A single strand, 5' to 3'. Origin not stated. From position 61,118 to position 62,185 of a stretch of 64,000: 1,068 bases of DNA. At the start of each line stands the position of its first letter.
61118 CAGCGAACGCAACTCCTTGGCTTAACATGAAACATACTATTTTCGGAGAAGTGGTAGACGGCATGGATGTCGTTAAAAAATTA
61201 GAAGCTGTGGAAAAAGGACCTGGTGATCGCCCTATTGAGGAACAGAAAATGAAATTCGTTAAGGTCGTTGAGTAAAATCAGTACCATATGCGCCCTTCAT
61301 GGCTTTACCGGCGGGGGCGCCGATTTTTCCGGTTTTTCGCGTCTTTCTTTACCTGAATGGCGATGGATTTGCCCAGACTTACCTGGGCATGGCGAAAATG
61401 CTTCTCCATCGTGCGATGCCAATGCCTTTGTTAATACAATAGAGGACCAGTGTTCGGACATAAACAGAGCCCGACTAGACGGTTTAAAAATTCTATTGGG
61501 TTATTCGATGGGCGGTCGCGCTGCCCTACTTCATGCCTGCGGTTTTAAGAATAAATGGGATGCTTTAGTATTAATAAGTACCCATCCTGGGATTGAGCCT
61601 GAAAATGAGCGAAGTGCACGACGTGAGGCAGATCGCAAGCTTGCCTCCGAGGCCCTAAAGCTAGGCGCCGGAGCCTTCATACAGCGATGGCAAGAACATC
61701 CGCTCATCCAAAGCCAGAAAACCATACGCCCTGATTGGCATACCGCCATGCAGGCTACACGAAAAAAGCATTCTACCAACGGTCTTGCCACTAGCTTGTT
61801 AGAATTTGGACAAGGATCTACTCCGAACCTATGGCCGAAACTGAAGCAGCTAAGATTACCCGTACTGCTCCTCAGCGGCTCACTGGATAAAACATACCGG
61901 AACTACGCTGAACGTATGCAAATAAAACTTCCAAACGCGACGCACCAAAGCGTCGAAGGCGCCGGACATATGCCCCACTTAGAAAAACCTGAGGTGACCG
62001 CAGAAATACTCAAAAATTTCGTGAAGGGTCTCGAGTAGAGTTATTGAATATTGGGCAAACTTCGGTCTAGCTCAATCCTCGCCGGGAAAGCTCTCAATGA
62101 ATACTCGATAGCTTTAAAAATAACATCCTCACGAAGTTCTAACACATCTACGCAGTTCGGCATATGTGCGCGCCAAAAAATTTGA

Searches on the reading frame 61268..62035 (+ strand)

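Call 67: search_protein_families(library=pfam, proteins=[window:61268-62035:+])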
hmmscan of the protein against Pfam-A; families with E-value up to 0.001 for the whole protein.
window:61268-62035:+ (256 aa): 5 families
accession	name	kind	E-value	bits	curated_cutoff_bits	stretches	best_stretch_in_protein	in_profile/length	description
PF12697.13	Abhydrolase_6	-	2.1e-21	78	26.3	1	10-246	4-216/217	Alpha/beta hydrolase family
PF00561.26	Abhydrolase_1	-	1.2e-20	74.6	25.8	1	7-241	3-245/245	alpha/beta hydrolase fold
PF12146.15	Hydrolase_4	-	4.8e-13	49.4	27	1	6-240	6-238/239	Serine aminopeptidase, S33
PF03096.20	Ndr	-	7e-05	22.1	23.3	1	37-255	62-279/283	Ndr family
PF06342.18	DUF1057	-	0.00064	19.3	21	1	3-104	34-134/297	Alpha/beta hydrolase of unknown function (DUF1057)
